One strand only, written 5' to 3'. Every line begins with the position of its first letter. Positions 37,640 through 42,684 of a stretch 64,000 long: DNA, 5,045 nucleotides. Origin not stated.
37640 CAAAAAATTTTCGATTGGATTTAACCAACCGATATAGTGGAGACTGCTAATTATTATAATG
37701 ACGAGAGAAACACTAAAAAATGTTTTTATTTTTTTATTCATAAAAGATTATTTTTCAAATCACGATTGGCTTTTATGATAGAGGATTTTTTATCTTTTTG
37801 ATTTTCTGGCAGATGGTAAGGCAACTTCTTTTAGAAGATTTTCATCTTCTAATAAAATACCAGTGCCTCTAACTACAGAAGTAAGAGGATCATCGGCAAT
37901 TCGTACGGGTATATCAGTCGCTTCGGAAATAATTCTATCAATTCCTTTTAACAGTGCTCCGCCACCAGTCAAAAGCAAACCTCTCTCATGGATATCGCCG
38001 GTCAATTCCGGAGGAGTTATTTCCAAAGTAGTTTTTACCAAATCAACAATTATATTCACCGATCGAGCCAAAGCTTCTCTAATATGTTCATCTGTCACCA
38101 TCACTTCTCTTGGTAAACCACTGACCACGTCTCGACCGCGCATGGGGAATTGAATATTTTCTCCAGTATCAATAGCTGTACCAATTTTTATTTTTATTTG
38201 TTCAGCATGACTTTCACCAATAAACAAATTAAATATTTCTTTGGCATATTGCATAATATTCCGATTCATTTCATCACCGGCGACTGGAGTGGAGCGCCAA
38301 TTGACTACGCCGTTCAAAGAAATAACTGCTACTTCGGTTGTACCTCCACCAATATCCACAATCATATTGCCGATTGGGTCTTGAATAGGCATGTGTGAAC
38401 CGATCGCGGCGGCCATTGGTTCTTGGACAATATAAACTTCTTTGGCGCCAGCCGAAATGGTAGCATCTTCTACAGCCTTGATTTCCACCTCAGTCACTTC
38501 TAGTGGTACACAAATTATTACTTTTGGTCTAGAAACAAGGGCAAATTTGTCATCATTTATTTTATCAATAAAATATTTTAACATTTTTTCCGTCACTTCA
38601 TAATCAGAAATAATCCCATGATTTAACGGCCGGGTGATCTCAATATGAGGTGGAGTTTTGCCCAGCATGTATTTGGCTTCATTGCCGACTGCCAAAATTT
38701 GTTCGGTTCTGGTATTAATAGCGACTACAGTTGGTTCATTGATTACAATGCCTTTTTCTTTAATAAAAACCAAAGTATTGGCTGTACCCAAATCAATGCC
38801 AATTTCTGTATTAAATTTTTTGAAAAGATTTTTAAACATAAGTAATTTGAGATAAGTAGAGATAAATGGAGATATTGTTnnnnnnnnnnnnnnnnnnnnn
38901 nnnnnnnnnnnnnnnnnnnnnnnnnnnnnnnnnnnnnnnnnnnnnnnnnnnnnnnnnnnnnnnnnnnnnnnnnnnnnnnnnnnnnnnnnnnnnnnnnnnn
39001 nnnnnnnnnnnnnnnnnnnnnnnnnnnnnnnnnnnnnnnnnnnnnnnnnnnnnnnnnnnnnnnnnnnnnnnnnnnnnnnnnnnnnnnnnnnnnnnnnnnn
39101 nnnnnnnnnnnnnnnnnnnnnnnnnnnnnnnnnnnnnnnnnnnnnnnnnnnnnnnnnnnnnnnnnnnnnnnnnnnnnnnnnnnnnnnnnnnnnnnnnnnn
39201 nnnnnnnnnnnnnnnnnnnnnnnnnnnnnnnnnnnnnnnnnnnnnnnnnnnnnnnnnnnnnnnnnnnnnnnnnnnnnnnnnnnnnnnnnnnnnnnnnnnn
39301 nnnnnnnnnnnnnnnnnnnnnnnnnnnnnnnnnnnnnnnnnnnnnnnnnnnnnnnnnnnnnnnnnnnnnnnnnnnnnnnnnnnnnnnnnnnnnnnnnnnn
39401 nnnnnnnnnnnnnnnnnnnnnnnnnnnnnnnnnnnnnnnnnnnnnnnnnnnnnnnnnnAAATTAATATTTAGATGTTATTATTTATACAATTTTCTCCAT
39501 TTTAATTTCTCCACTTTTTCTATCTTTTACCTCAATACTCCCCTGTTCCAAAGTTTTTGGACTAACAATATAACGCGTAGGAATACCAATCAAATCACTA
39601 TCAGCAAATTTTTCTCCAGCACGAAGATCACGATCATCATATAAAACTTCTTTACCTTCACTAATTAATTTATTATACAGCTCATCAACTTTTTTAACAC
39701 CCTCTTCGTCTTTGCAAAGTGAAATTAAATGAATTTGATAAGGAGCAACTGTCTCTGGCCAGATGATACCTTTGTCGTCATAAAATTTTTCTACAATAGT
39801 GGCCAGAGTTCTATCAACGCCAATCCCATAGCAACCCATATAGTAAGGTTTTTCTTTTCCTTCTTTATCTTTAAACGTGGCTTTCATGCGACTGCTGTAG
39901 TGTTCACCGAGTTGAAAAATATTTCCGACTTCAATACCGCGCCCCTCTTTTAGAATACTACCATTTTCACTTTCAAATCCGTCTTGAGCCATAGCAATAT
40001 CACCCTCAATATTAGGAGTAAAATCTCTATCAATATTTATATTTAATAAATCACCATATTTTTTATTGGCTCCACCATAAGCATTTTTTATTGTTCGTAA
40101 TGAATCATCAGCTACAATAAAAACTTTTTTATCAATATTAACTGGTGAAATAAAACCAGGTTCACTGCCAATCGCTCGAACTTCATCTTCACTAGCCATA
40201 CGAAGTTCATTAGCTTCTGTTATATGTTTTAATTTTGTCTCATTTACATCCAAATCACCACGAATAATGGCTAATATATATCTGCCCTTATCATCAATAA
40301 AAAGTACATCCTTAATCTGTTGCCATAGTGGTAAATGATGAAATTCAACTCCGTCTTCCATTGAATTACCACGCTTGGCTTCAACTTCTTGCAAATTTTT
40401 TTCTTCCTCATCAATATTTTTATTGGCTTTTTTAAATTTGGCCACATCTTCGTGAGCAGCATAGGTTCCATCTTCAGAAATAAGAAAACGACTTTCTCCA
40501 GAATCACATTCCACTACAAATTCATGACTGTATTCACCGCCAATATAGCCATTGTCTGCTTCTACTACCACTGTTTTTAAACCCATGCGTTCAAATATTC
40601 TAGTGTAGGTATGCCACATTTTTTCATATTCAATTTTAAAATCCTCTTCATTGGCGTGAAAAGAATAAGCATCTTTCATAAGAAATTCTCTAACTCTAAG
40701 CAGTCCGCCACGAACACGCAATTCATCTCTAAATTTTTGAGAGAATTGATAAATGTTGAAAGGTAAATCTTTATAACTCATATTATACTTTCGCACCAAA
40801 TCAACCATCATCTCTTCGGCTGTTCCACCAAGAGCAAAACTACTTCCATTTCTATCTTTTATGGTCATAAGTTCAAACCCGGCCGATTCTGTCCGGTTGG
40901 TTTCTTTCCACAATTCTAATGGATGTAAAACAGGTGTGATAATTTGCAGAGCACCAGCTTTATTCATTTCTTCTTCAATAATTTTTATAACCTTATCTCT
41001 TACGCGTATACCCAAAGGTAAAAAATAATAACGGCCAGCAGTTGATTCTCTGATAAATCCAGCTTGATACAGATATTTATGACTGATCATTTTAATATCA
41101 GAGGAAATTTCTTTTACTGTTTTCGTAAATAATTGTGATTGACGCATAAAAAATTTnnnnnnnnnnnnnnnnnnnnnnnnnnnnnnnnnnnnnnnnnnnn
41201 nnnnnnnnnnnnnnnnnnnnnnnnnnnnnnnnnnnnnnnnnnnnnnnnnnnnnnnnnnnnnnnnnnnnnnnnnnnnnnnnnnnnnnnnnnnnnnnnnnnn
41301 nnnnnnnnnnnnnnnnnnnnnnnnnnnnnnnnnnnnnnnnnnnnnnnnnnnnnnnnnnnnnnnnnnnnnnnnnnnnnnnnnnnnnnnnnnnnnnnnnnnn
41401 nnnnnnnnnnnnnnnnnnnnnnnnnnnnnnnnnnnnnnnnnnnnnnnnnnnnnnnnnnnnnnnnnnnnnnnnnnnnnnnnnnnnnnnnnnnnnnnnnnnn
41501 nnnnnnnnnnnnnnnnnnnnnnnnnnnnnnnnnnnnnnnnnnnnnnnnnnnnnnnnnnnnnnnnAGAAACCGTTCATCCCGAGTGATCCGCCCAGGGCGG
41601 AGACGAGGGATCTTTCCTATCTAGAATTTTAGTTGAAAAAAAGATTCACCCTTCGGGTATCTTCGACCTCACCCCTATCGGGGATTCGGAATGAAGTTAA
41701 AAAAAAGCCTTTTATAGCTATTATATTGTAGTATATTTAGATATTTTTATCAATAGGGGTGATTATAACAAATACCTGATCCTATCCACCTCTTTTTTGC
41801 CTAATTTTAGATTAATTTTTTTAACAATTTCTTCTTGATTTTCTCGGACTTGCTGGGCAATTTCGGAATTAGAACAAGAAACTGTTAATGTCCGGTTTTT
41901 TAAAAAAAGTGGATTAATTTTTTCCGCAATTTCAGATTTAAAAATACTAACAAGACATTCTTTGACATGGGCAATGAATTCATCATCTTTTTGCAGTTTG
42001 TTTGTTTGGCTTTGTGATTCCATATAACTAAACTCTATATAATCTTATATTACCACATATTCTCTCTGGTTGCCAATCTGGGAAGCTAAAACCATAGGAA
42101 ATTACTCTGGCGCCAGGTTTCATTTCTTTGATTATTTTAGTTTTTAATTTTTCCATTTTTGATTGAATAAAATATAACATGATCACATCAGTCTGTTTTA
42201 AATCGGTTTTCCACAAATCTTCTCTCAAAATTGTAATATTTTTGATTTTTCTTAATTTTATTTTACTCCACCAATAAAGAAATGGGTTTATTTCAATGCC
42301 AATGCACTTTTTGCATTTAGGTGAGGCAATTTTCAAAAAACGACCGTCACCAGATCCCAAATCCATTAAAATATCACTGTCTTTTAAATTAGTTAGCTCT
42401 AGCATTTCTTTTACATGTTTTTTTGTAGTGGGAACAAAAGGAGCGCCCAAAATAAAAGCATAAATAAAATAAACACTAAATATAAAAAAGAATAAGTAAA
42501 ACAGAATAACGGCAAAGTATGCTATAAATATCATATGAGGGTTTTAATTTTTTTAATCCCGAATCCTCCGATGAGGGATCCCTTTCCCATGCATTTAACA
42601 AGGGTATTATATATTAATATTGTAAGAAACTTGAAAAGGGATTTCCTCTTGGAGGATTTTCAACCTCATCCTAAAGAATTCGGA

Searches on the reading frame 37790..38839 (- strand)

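Call 84: search_protein_families(library=pfam, proteins=[window:37790-38839:-], max_evalue=0.00001)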
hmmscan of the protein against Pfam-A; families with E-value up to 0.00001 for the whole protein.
window:37790-38839:- (349 aa): 5 families
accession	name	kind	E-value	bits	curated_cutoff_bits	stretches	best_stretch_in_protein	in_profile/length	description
PF06723.19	MreB_Mbl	-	3.1e-133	444.1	27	1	11-336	2-325/327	MreB/Mbl protein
PF14450.12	FtsA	-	2e-13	51.2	31.8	1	160-317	2-112/127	Cell division protein FtsA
PF00012.26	HSP70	-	9.1e-10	37.8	20.6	1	105-203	134-238/599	Hsp70 protein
PF00022.25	Actin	-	1.5e-08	34.1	27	1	36-201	31-189/410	Actin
PF11104.14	PilM_2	-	7.7e-06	25.5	27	0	288-316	278-306/340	Type IV pilus assembly protein PilM;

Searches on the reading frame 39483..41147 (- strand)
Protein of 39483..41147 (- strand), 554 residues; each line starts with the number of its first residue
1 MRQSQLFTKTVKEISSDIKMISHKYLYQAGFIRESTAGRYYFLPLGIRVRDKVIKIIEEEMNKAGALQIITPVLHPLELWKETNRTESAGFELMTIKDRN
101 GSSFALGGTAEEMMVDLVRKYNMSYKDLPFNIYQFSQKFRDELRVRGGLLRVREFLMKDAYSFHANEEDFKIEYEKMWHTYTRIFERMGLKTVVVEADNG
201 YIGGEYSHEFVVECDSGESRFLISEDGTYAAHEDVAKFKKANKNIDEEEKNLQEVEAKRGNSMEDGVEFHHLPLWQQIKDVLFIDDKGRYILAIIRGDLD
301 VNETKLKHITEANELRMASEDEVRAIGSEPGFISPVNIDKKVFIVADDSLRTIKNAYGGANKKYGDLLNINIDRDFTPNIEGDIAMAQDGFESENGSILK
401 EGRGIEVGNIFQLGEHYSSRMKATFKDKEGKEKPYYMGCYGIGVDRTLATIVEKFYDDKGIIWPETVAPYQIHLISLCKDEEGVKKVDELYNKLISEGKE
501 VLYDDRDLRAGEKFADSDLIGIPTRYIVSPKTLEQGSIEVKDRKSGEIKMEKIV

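Call 84: search_protein_families(library=pfam, proteins=[window:39483-41147:-], max_evalue=0.00001)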
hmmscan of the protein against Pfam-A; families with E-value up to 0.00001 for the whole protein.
window:39483-41147:- (554 aa): 3 families
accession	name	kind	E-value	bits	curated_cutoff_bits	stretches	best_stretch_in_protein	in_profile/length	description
PF00587.30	tRNA-synt_2b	-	6.5e-37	127.7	29.3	1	95-454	2-178/179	tRNA synthetase class II core domain (G, H, P, S and T)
PF04073.20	tRNA_edit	-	4.1e-21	75.8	25.5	1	262-363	6-109/123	Aminoacyl-tRNA editing domain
PF03129.25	HGTP_anticodon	-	5e-13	49.5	21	1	478-548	8-79/94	Anticodon binding domain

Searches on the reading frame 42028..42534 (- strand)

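Call 85: search_protein_families(library=pfam, proteins=[window:42028-42534:-], max_evalue=0.00001)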
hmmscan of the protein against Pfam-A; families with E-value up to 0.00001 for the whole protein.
window:42028-42534:- (168 aa): 2 families
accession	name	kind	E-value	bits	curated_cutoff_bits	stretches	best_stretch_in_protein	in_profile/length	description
PF08123.19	DOT1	-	1.3e-08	35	23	1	38-86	28-78/205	Histone methylation protein DOT1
PF00398.26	RrnaAD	-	3.7e-06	26.7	24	1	38-125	16-96/263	Ribosomal RNA adenine dimethylase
